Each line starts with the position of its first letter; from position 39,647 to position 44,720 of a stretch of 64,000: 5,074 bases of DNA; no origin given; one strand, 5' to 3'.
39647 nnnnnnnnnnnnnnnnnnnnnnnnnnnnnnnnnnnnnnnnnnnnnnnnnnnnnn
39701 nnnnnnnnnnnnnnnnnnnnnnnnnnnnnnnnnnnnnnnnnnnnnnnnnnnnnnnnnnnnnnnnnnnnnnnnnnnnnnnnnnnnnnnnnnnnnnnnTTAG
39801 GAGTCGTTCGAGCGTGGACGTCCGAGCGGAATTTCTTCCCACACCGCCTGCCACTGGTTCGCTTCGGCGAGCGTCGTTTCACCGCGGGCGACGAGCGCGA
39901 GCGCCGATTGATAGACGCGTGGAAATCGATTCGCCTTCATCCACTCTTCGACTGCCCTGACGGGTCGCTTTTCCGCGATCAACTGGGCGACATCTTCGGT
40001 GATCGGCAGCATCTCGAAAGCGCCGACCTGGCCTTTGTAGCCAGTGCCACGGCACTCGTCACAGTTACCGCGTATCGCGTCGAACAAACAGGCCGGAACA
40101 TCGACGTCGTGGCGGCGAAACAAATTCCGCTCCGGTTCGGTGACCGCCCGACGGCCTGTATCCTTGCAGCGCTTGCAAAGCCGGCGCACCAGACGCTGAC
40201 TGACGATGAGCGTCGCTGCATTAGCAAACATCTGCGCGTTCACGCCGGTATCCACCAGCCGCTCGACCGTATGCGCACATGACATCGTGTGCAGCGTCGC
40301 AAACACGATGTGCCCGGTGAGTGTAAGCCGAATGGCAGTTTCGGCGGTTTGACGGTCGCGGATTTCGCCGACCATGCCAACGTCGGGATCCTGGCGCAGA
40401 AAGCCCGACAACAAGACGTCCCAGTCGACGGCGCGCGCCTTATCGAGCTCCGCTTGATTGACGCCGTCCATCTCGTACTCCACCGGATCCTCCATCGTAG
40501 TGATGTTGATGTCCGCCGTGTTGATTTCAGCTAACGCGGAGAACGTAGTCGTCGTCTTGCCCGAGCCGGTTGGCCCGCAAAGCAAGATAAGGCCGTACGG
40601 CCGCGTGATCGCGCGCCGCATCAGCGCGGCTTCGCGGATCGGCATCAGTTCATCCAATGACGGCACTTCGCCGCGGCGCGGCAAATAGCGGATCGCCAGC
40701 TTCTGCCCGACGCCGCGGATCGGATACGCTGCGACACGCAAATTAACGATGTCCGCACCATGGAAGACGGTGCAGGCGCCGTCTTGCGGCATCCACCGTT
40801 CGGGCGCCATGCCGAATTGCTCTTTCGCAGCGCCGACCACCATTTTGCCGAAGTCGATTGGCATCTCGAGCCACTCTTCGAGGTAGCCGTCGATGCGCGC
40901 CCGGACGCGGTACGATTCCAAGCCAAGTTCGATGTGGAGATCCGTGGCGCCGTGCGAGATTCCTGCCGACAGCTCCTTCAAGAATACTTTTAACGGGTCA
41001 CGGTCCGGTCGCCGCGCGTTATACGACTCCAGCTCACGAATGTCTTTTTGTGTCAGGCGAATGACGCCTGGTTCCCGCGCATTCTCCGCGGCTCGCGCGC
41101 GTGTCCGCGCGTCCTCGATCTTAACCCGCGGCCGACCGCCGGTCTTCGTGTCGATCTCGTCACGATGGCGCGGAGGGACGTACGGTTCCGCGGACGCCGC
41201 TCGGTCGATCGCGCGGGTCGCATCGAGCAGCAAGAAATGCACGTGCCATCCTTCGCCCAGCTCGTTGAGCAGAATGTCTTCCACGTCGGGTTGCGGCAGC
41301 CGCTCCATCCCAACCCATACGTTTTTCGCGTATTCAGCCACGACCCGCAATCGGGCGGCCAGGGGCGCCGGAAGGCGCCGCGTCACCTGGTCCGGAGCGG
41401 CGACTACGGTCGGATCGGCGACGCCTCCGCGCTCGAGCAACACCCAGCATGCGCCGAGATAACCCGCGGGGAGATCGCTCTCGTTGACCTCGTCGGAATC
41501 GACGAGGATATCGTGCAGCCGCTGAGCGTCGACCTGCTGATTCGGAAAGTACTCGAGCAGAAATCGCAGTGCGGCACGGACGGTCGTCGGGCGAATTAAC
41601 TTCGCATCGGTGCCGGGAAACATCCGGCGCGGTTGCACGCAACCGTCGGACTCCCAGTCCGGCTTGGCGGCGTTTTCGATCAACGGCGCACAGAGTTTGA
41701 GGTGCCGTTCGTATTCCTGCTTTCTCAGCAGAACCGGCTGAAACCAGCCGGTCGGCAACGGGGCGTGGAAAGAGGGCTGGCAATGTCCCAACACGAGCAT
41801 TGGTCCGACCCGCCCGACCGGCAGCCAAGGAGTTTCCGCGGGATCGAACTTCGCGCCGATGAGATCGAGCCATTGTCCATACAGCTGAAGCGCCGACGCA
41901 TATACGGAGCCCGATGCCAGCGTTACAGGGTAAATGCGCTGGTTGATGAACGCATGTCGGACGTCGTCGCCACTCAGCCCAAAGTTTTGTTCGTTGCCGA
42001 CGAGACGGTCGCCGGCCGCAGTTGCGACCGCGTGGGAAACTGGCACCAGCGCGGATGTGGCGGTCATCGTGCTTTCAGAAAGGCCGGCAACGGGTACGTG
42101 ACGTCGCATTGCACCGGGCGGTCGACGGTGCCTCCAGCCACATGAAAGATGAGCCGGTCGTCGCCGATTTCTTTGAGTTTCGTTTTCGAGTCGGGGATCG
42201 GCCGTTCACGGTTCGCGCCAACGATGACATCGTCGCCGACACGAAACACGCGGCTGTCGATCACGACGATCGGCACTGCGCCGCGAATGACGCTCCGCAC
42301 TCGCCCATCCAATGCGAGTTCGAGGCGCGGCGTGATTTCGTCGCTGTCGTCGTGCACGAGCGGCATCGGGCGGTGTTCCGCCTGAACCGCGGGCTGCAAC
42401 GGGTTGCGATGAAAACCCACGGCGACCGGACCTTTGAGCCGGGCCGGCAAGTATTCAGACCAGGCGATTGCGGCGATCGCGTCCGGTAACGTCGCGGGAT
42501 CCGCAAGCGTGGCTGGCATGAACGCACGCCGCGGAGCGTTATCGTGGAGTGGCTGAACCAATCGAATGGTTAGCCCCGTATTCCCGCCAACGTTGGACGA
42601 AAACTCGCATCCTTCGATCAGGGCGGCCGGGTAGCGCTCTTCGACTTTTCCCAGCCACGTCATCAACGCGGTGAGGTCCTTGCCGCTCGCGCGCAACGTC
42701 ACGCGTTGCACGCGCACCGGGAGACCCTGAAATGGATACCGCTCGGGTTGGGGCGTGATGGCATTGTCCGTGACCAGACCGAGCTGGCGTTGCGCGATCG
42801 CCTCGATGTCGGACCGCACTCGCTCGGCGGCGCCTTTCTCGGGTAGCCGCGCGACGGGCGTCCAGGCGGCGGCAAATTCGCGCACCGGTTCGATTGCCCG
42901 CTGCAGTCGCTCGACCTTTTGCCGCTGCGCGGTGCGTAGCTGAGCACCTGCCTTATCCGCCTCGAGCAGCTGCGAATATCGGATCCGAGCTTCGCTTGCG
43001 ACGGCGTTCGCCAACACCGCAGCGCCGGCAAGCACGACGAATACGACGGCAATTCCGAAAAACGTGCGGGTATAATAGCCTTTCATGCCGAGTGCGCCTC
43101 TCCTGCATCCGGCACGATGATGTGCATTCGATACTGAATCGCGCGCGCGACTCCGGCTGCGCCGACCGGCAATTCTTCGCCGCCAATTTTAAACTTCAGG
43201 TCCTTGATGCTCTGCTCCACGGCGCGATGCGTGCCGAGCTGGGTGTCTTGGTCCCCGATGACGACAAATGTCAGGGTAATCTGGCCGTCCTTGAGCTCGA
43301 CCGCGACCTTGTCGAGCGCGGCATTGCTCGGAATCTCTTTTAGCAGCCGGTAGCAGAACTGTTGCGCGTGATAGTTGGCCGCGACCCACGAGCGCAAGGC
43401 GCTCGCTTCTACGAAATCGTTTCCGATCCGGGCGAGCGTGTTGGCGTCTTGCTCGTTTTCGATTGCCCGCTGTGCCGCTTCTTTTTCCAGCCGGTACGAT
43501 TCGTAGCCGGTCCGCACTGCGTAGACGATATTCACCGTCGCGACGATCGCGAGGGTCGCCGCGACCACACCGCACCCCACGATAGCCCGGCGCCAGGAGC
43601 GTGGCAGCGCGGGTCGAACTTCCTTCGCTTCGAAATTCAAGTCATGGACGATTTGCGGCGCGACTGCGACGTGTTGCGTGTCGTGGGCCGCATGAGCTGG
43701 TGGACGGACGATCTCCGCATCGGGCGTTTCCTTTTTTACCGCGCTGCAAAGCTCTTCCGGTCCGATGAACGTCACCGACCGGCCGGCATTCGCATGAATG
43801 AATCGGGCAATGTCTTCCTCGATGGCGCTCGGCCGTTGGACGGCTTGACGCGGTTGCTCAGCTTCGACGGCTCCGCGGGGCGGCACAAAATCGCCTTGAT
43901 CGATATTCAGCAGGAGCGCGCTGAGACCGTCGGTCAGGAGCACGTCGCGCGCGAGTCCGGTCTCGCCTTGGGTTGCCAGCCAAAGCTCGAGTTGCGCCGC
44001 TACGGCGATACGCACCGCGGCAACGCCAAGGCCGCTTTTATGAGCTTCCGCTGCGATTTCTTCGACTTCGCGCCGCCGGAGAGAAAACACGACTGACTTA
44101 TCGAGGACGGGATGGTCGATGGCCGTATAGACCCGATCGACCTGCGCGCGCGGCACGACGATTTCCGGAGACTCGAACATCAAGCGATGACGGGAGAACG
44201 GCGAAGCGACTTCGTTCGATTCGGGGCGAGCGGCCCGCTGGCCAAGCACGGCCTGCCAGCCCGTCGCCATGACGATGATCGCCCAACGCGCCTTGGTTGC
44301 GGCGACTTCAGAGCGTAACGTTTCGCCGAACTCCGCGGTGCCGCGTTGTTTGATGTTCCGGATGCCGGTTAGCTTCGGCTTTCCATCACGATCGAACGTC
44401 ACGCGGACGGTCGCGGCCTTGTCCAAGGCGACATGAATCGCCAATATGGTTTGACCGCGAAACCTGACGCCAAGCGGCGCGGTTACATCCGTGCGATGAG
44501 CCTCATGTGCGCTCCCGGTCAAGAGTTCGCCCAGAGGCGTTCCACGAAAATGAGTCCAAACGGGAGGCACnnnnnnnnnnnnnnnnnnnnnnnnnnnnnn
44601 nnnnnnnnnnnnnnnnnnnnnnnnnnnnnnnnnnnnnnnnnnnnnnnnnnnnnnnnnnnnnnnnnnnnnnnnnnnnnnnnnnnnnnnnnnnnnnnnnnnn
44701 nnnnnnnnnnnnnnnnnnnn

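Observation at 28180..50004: Type IV filament machine hard-linked to a mini-Clp ATPase, secreted Ig protein, lipase-type toxin and immunity array: candidate new toxin-delivery system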

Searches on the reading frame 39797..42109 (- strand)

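Call 4: search_protein_families(library=pfam, max_evalue=0.01, proteins=[window:39797-42109:-])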
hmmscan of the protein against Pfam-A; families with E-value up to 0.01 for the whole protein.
window:39797-42109:- (770 aa): 3 families
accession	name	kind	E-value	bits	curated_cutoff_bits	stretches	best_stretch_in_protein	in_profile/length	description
PF00437.27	T2SSE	-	1.1e-81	274.8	24.9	1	379-751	15-369/370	Type II/IV secretion system protein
PF03215.21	Rad17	-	0.0041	17.5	23.8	0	503-530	43-69/186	Rad17 P-loop domain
PF13191.12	AAA_16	-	0.0054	17.7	32.6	0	495-533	15-52/167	AAA ATPase domain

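Call 8: search_protein_families(library=ncbifam, max_evalue=0.01, proteins=[window:39797-42109:-])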
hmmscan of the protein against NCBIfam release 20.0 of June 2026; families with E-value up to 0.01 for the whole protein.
window:39797-42109:- (770 aa): 20 families
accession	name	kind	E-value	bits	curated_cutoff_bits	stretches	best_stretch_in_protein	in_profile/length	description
TIGR02538.1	type_IV_pilB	equivalog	7.9e-94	315.3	675.65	1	363-752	171-560/564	type IV-A pilus assembly ATPase PilB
NF007755.0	PRK10436.1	equivalog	1e-87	294.8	617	1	362-752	75-457/465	type II secretion system protein GspE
TIGR02533.1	type_II_gspE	equivalog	1.3e-86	291.2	630.25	1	373-750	110-482/486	type II secretion system ATPase GspE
NF053534.1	T4PilAsmATPsTfpB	equivalog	9.8e-73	245.5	850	1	386-749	215-577/584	type IV pilus assembly ATPase TfpB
NF041000.1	ATPase_ComGA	equivalog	1.5e-54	184.8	300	1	380-642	4-266/267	competence type IV pilus ATPase ComGA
TIGR01420.1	pilT_fam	subfamily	6.1e-43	147.4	319.1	1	381-657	7-280/343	PilT/PilU family type 4a pilus ATPase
TIGR02525.1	plasmid_TraJ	equivalog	2e-22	79.7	368.3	1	481-658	128-310/372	plasmid transfer ATPase TraJ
TIGR02524.1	dot_icm_DotB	equivalog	5.1e-15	55.5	463.3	1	497-637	126-275/358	Dot/Icm type IV secretion system ATPase DotB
NF058587.1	archaellum_moto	equivalog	2.3e-12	46.4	550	1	508-643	278-419/527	archaellum flagellar ATPase motor FlaI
NF010407.0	PRK13833.1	subfamily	1.2e-11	44.6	499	1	487-620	127-261/323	conjugal transfer protein TrbB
TIGR02788.1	VirB11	equivalog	8e-11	41.5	249.95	1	495-621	135-265/308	P-type DNA transfer ATPase VirB11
TIGR02782.1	TrbB_P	equivalog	1.2e-09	37.9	304.55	1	507-621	138-255/303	P-type conjugative transfer ATPase TrbB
TIGR03819.1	heli_sec_ATPase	hypoth_equivalog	3.8e-07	29.6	373.15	1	463-657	134-336/340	TadA family conjugal transfer-associated ATPase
NF010425.0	PRK13851.1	equivalog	5e-07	28.9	461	1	506-616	163-278/344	type IV secretion system protein VirB11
NF010469.0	PRK13894.1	subfamily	8.7e-07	28.6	508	1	495-619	140-265/320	conjugal transfer ATPase TrbB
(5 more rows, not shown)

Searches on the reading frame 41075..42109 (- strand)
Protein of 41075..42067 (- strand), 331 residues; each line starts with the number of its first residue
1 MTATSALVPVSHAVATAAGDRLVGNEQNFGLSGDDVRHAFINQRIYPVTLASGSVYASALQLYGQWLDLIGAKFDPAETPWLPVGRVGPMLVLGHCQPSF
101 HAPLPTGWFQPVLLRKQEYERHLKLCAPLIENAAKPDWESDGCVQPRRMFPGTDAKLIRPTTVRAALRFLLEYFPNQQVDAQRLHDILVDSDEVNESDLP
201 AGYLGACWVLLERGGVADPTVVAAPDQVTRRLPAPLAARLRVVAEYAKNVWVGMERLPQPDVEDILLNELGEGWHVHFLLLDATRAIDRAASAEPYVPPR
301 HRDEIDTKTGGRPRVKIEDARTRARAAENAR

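Call 22: find_related_loci(query=A2, collection=genome_contigs, flank=10000)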
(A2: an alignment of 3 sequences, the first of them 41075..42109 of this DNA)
Query A2 (345 aa) in genome_contigs; peptide patterns used: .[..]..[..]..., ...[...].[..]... (x = any residue, [..] = any of these).
104 stretches matched a pattern; 2 encode a relative of the query (tblastn E <= 1e-3); 2 distinct loci.
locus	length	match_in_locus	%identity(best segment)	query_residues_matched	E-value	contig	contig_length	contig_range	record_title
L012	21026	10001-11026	57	1-345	9e-121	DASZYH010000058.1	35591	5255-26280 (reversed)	MAG TPA_asm: Opitutaceae bacterium isolate SMAG_U6205 k141_522944, whole genome shotgun sequence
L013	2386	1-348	62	230-345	4e-39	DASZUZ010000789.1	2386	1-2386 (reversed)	MAG TPA_asm: Bryobacteraceae bacterium isolate SMAG_U6118 k141_439485, whole genome shotgun sequence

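Call 78: search_protein_families(library=pfam, max_evalue=5, proteins=[window:41075-42067:-])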
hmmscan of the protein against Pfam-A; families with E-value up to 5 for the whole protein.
window:41075-42067:- (331 aa): 0 families

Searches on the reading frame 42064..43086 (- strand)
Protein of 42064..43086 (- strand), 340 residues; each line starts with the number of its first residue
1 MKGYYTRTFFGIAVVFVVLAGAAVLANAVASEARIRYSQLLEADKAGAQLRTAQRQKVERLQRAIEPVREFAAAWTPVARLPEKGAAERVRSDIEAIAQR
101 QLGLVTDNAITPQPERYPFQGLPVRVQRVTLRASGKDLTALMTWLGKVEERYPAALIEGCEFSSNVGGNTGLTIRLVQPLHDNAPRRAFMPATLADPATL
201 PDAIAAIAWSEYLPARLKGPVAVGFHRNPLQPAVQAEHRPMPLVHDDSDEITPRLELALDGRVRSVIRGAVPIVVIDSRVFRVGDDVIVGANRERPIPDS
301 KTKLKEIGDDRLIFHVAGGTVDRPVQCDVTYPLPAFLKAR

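Call 4: search_protein_families(library=pfam, max_evalue=0.01, proteins=[window:42064-43086:-])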
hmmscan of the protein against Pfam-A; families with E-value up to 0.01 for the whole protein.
window:42064-43086:- (340 aa): 0 families

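Call 8: search_protein_families(library=ncbifam, max_evalue=0.01, proteins=[window:42064-43086:-])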
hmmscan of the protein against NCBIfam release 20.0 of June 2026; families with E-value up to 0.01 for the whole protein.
window:42064-43086:- (340 aa): 0 families

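Call 58: search_solved_structures(query=A5, max_evalue=10)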
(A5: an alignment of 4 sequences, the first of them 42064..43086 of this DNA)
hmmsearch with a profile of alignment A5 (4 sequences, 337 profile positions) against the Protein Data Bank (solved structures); distinct sequences matched with E-value up to 10: 1.
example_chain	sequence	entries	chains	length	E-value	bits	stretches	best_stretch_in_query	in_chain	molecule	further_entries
4ce4_u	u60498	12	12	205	1.6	11.1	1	19-102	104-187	ICT1 | Peptidyl-tRNA hydrolase ICT1, mitochondrial | Mitochondrial ribosomal protein L58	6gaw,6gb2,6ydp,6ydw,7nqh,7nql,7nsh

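Call 78: search_protein_families(library=pfam, max_evalue=5, proteins=[window:42064-43086:-])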
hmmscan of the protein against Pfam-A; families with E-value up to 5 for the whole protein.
window:42064-43086:- (340 aa): 1 family
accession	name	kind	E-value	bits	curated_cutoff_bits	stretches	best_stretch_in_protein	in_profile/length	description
PF01152.27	Bac_globin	-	0.1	13.3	21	1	193-263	33-99/121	Bacterial-like globin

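Call 90: search_protein_families(library=padloc, max_evalue=0.001, proteins=[window:42064-43086:-])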
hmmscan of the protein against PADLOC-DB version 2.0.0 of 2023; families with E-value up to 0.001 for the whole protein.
window:42064-43086:- (340 aa): 0 families

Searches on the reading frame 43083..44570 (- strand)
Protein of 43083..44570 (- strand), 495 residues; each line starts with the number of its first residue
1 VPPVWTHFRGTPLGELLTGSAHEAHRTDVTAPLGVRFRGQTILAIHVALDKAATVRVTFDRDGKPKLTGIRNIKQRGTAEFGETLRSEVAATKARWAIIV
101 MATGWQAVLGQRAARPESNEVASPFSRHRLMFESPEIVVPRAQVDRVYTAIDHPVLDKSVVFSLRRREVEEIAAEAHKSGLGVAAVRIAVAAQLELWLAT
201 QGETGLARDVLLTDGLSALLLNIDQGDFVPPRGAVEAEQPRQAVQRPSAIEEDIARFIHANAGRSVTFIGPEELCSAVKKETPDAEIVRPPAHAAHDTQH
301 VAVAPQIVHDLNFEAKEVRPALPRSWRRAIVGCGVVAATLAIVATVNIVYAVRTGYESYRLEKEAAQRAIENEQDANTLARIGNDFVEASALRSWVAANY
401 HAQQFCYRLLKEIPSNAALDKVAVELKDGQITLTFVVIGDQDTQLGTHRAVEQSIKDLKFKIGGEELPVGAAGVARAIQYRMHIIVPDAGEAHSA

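Call 4: search_protein_families(library=pfam, max_evalue=0.01, proteins=[window:43083-44570:-])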
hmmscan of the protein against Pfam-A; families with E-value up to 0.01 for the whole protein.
window:43083-44570:- (495 aa): 0 families

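Call 8: search_protein_families(library=ncbifam, max_evalue=0.01, proteins=[window:43083-44570:-])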
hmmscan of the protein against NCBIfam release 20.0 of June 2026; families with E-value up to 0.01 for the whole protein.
window:43083-44570:- (495 aa): 0 families

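Call 57: search_solved_structures(query=A4, max_evalue=10)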
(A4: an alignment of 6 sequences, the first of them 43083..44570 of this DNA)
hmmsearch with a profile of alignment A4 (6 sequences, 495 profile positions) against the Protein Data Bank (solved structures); distinct sequences matched with E-value up to 10: 1.
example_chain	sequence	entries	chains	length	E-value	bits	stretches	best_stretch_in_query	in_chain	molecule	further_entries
2eh1_A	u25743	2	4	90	0.4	12.5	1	243-294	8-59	Stage V sporulation protein S (SpoVS) related protein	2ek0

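Call 59: find_homologous_proteins(query=A4, max_evalue=0.001)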
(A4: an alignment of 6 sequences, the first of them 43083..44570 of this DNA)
Query A4 (6 sequences) (495 aa, profile of the alignment): 32 proteins with E <= 0.001 among 8000 candidates.
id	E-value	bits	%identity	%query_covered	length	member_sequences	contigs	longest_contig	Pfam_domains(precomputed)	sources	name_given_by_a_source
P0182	4.2e-264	895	100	100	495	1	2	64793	-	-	-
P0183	4.7e-262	888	74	99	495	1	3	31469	-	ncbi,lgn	-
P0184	6.3e-256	868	66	99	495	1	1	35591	-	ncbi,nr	ncbi:MAG TPA: hypothetical protein VHE61_04330 [Opitutaceae bacterium]|nr:hypothetical protein [Opit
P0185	1.9e-253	860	67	99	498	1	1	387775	-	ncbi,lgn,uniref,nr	ncbi:hypothetical protein [Opitutus sp. ER46]|uniref:hypothetical protein n=1 Tax=Opitutus sp. ER46 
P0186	2.7e-244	829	73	99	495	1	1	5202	-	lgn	-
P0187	7.6e-244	828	72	99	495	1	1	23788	-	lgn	-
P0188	2.1e-241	820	73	98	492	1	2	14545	-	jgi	jgi:hypothetical protein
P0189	6.6e-239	812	73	99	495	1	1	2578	-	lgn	-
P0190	4.4e-238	809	70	98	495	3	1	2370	-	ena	-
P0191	3.7e-235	799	70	99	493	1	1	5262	-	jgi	jgi:hypothetical protein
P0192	3.0e-234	796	68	100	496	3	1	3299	-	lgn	-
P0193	3.1e-234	796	70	98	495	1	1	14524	-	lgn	-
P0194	1.8e-233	794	69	98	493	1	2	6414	-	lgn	-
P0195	2.7e-233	793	69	99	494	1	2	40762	-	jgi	jgi:hypothetical protein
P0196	2.1e-231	787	67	99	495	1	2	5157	-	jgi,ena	-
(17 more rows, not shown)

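Call 71: predict_structure(alignment_id=A6)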
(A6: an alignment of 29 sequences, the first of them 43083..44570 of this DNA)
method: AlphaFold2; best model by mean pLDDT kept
length: 495 residues; sequences in the alignment: 29
mean_pLDDT: 81.7   pTM: 0.61
mean pLDDT of the five models: 81.7, 81.6, 81.5, 76.5, 74.4
residues with pLDDT >= 90: 169; 70-90: 245; 50-70: 57; < 50: 24
segments of 3 or more residues with pLDDT < 50: 229-239, 469-474, 492-495
pLDDT, mean of each block of 10 residues (from residue 1): 67 69 72 90 93 94 91 88 94 95 88 77 80 88 91 87 93 93 94 94 84 88 58 41 62 81 81 91 88 89 92 76 73 87 91 89 90 90 87 77 78 79 76 82 83 81 55 60 70 47
secondary structure, 60 per line:
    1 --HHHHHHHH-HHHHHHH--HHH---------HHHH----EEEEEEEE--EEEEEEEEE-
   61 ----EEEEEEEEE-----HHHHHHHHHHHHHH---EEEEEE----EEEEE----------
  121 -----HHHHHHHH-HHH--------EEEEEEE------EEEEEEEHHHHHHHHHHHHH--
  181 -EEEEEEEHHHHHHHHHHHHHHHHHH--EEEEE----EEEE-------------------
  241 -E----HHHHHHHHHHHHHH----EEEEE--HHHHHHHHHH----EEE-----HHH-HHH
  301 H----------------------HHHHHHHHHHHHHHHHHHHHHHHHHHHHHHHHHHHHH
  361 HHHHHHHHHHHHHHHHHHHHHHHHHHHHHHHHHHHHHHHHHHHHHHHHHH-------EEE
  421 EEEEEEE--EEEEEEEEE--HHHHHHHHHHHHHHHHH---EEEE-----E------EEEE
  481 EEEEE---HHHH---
elements in order: H3-10 H12-18 H33-36 E41-48 E51-59 E65-73 H79-92 E96-101 E106-110 H126-133 E146-152 E159-165 H166-178 E182-188 H189-206 E209-213 E218-221 H247-260 E265-269 H272-281 E286-288 H298-301 H324-410 E418-427 E430-438 H441-457 E461-464 E477-485 H489-492

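Call 73: fold_search(model_id=the predicted structure, library=pdb)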
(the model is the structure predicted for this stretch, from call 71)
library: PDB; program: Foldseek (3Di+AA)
matches with E <= 10: 1280; with E <= 0.001: 44
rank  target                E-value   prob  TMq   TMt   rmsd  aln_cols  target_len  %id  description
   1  5eou_B                5.2e-10  1.00  0.32  0.42  13.6       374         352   12  Pseudomonas aeruginosa PilM:PilN1-12 bound to ATP (released 2016-04-27)
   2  5eoy_A                1.1e-09  1.00  0.28  0.36  15.3       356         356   13  Pseudomonas aeruginosa SeMet-PilM bound to ADP (released 2016-04-27)
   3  5eox_B                3.7e-09  1.00  0.27  0.35  14.5       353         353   13  Pseudomonas aeruginosa PilM bound to ADP (released 2016-04-27)
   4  5eoy_B                3.7e-09  1.00  0.27  0.35  15.5       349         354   13  Pseudomonas aeruginosa SeMet-PilM bound to ADP (released 2016-04-27)
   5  5eq6_A                9.2e-09  1.00  0.29  0.37  14.8       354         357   12  Pseudomonas aeruginosa PilM bound to AMP-PNP (released 2016-04-27)
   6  4pht_Y                1.6e-08  1.00  0.30  0.56   6.4       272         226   12  ATPase GspE in complex with the cytoplasmic domain of GspL from the Vibrio vulnificus type II Secretion system (released 2014-11-26)
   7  5eq6_B                1.7e-08  1.00  0.28  0.37  14.7       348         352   12  Pseudomonas aeruginosa PilM bound to AMP-PNP (released 2016-04-27)
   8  4pht_X                2.1e-08  1.00  0.29  0.56   6.3       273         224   13  ATPase GspE in complex with the cytoplasmic domain of GspL from the Vibrio vulnificus type II Secretion system (released 2014-11-26)
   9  5eox_A                2.5e-08  1.00  0.27  0.35  14.6       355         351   13  Pseudomonas aeruginosa PilM bound to ADP (released 2016-04-27)
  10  5eou_A                3.4e-08  1.00  0.29  0.39  15.1       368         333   14  Pseudomonas aeruginosa PilM:PilN1-12 bound to ATP (released 2016-04-27)
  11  1yf5                  4.2e-08  1.00  0.30  0.55   6.4       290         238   10  Cyto-Epsl: The Cytoplasmic Domain Of Epsl, An Inner Membrane Component Of The Type II Secretion System Of Vibrio Cholera (released 2005-05-03)
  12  7q6f_A                1.6e-07  1.00  0.31  0.38  14.8       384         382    9  Vibrio maritimus FtsA 1-396 ATP, double filament (released 2022-09-21)
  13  7q6i_B                1.7e-07  1.00  0.30  0.36  15.4       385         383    9  Vibrio maritimus FtsA 1-396 ATP and FtsN 1-29, bent tetramers in double filament arrangement (released 2022-09-21)
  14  1e4f                  2.7e-07  1.00  0.30  0.37  14.1       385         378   10  FtsA (apo form) from Thermotoga maritima (released 2000-10-18)
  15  7q6d                  3.6e-07  1.00  0.32  0.39  14.7       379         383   11  E. coli FtsA 1-405 ATP 3 Ni (released 2022-09-21)
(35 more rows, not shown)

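Call 90: search_protein_families(library=padloc, max_evalue=0.001, proteins=[window:43083-44570:-])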
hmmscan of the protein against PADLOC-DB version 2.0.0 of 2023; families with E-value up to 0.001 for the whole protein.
window:43083-44570:- (495 aa): 0 families
